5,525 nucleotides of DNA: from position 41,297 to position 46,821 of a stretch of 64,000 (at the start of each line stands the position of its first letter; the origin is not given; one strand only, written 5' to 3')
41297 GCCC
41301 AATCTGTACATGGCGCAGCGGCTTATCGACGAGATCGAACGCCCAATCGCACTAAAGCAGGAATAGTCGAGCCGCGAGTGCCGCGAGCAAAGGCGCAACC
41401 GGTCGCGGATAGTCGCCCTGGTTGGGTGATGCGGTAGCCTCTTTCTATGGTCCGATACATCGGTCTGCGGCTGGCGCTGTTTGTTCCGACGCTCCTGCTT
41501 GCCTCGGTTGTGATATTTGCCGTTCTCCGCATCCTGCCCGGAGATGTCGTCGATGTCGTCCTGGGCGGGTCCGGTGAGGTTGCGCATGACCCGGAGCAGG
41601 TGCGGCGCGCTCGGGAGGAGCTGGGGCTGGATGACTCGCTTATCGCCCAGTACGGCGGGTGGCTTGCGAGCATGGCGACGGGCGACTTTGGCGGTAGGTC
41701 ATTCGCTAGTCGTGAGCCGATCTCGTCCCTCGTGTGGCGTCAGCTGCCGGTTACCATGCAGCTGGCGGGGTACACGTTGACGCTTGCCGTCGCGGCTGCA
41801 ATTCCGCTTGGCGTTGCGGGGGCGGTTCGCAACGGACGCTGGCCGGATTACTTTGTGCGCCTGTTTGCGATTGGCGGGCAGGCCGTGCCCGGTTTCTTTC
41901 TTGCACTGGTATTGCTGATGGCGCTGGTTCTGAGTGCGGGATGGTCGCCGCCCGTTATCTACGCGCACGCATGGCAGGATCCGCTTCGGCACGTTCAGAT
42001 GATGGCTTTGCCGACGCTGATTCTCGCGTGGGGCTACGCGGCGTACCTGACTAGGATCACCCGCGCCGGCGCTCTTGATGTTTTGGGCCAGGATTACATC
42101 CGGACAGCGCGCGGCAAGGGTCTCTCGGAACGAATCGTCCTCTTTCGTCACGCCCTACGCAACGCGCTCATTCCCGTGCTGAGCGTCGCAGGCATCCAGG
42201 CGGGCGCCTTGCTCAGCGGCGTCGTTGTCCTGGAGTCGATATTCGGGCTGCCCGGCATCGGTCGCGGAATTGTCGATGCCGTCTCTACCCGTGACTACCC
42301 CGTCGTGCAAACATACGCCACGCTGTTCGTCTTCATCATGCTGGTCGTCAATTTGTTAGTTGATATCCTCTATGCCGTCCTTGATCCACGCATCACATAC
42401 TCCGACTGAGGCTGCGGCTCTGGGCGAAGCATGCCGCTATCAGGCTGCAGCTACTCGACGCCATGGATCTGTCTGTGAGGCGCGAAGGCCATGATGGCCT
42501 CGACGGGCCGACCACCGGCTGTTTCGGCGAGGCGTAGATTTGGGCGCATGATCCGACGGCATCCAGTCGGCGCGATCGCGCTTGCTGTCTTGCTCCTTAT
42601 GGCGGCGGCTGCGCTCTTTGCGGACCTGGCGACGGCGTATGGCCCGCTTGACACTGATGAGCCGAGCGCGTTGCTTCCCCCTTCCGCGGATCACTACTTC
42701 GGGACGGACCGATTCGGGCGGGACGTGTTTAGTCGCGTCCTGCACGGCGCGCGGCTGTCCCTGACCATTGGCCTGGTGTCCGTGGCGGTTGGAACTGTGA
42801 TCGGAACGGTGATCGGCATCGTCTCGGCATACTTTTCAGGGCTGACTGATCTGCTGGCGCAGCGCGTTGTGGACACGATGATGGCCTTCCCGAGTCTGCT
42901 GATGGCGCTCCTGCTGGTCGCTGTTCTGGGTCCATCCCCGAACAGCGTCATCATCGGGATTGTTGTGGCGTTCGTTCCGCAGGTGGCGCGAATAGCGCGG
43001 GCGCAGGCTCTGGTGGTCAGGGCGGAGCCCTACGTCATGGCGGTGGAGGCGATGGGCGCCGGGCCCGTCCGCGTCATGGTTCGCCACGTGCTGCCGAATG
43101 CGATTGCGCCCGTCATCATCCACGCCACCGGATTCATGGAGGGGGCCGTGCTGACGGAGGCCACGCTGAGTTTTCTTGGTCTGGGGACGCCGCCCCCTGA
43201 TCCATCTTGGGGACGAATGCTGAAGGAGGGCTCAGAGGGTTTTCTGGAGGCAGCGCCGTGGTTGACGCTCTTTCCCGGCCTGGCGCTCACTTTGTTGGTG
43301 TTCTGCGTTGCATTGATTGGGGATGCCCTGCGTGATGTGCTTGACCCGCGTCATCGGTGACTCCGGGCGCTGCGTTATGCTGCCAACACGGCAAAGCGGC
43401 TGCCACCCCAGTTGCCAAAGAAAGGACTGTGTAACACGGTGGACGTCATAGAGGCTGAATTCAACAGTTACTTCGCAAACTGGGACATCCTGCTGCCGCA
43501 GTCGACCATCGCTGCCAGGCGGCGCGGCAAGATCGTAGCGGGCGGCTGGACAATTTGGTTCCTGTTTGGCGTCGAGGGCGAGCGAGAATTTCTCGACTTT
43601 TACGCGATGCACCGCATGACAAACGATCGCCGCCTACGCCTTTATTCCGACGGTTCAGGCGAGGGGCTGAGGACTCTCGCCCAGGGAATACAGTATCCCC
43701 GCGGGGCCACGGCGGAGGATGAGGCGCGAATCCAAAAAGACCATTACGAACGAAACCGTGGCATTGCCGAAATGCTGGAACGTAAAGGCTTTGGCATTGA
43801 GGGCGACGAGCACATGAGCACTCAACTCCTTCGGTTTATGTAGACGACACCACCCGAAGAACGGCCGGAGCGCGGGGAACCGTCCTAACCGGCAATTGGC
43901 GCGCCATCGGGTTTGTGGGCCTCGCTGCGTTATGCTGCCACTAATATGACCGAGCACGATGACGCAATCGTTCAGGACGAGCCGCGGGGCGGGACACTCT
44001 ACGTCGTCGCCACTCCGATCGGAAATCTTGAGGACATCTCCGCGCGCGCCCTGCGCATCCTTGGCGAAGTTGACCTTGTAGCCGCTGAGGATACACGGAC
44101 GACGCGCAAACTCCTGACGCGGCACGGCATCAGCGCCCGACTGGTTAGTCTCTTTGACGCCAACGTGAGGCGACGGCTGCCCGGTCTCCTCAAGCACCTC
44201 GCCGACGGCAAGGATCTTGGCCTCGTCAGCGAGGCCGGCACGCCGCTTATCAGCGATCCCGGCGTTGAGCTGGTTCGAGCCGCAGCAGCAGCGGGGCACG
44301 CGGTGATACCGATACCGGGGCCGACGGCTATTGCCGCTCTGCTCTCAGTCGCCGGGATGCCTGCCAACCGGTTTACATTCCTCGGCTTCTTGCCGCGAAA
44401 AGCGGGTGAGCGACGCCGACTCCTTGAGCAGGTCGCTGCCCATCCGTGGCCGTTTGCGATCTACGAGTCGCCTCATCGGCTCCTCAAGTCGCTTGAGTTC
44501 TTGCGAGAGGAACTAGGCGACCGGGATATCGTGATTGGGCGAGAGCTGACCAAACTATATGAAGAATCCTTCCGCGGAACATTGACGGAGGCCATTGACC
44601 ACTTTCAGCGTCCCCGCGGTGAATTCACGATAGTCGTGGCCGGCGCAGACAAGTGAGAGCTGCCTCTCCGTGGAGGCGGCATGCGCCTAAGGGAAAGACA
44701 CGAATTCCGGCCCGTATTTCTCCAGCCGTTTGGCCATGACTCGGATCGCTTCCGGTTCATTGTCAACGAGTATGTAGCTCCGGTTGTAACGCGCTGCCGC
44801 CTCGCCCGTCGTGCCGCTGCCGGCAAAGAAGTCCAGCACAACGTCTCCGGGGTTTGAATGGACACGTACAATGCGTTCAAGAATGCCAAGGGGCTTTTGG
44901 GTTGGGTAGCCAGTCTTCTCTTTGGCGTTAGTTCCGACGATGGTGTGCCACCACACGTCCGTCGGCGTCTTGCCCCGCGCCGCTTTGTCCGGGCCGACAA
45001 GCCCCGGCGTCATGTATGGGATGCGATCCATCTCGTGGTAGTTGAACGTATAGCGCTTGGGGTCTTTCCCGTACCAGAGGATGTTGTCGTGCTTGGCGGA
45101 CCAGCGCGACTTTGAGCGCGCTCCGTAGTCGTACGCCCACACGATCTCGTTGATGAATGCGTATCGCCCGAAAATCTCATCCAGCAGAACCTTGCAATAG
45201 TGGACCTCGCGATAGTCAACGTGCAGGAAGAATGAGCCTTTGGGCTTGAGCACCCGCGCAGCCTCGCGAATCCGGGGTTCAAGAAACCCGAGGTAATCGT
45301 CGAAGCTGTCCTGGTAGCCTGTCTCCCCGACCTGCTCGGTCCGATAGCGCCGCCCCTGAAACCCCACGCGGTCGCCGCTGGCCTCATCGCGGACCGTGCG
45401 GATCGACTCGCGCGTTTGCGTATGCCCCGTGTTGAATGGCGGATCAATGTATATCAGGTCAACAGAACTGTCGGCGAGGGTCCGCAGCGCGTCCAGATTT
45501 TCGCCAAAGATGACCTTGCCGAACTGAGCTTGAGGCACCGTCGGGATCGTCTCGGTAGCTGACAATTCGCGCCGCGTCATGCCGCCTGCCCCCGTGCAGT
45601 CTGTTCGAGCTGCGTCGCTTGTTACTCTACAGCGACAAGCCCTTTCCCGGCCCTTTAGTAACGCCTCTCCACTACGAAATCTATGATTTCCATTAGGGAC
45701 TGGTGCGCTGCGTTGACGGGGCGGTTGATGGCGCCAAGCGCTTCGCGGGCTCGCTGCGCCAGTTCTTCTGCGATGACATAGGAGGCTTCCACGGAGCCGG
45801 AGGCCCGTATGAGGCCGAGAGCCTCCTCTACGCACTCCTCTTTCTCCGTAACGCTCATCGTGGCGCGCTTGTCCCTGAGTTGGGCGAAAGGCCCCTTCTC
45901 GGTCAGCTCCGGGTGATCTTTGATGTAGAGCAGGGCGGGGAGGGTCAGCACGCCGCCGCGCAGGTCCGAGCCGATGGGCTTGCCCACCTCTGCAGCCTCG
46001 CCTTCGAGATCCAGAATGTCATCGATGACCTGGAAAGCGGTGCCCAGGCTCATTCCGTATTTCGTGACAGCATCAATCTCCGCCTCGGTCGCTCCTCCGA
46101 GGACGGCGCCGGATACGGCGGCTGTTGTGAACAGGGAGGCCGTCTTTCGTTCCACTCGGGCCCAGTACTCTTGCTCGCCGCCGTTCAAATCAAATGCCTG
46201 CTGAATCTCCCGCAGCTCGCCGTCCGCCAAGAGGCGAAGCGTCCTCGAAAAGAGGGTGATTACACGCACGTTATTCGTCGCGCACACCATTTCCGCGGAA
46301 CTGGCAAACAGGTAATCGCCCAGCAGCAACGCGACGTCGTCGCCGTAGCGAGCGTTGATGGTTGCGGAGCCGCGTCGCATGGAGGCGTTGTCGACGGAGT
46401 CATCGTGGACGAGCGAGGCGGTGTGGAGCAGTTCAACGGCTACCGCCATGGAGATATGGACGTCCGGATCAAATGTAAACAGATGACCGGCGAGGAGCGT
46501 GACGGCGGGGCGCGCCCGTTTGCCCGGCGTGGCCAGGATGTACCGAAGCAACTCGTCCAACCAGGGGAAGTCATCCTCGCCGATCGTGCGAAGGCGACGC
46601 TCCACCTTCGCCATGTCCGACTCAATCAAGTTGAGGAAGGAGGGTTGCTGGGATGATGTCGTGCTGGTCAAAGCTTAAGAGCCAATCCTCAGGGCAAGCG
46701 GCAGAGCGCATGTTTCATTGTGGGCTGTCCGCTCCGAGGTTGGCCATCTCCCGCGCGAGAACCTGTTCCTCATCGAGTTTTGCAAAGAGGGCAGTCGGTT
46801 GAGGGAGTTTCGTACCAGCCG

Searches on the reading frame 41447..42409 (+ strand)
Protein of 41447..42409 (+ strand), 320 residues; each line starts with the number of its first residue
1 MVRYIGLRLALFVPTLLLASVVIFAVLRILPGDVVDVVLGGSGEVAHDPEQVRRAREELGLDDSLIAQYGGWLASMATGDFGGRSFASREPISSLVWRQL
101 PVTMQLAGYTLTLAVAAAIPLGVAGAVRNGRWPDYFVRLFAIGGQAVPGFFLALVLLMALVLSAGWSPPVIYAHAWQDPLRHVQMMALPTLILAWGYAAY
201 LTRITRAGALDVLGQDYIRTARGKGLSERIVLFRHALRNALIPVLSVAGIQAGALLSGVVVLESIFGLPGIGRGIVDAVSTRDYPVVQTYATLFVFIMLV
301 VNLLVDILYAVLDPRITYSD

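Call 51: search_protein_families(library=pfam, proteins=[window:41447-42409:+], max_evalue=0.0001)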
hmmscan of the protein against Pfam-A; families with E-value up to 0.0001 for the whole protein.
window:41447-42409:+ (320 aa): 2 families
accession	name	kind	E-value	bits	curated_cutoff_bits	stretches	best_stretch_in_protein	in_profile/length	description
PF00528.27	BPD_transp_1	-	4.1e-37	128.1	26.4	1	118-317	1-183/184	Binding-protein-dependent transport system inner membrane component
PF19300.4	BPD_transp_1_N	-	4.2e-09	37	23.8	1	1-107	1-114/114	Binding-prot-dependent transport system membrane comp, N-term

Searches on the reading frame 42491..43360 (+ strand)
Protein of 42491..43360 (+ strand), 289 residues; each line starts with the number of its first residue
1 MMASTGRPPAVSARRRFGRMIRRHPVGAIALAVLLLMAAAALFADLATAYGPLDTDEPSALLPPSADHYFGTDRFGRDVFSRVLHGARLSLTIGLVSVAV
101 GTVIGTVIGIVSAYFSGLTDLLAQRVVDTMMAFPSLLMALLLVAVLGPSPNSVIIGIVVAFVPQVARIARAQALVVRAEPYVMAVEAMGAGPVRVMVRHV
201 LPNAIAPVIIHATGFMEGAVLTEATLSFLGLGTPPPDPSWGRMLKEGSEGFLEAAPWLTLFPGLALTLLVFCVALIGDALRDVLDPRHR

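Call 51: search_protein_families(library=pfam, proteins=[window:42491-43360:+], max_evalue=0.0001)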
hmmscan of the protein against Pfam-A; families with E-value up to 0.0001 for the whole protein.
window:42491-43360:+ (289 aa): 2 families
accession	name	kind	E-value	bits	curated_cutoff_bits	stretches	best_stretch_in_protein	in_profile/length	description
PF00528.27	BPD_transp_1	-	1.3e-30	106.9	26.4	1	105-287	1-181/184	Binding-protein-dependent transport system inner membrane component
PF12911.12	OppC_N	-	2.8e-06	27.6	23.9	1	15-64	4-53/53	N-terminal TM domain of oligopeptide transport permease C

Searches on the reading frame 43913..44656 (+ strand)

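Call 51: search_protein_families(library=pfam, proteins=[window:43913-44656:+], max_evalue=0.0001)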
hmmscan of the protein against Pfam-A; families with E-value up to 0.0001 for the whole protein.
window:43913-44656:+ (247 aa): 1 family
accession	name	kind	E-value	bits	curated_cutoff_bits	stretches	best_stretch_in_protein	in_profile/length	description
PF00590.25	TP_methylase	-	5e-33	115.3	27.8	1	28-227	1-211/212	Tetrapyrrole (Corrin/Porphyrin) Methylases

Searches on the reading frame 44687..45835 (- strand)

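Call 33: search_protein_families(library=pfam, proteins=[window:44687-45835:-], max_evalue=0.00001)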
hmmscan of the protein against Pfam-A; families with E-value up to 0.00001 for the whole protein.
window:44687-45835:- (382 aa): 3 families
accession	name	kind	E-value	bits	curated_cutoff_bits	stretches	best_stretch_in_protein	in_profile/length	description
PF01555.25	N6_N4_Mtase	-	1.7e-53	182.2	26.7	1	125-367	1-219/221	DNA methylase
PF03602.21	Cons_hypoth95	-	9.2e-11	42.2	24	0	331-374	43-87/182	Conserved hypothetical protein 95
PF05175.20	MTS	-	9.9e-06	25.7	23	0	115-145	89-119/170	Methyltransferase small domain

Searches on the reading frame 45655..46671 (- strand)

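Call 33: search_protein_families(library=pfam, proteins=[window:45655-46671:-], max_evalue=0.00001)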
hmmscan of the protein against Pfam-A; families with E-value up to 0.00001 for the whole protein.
window:45655-46671:- (338 aa): 1 family
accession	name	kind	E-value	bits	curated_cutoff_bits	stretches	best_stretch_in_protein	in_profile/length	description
PF00348.22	polyprenyl_synt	-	5.1e-61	206.5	27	1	36-256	2-226/251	Polyprenyl synthetase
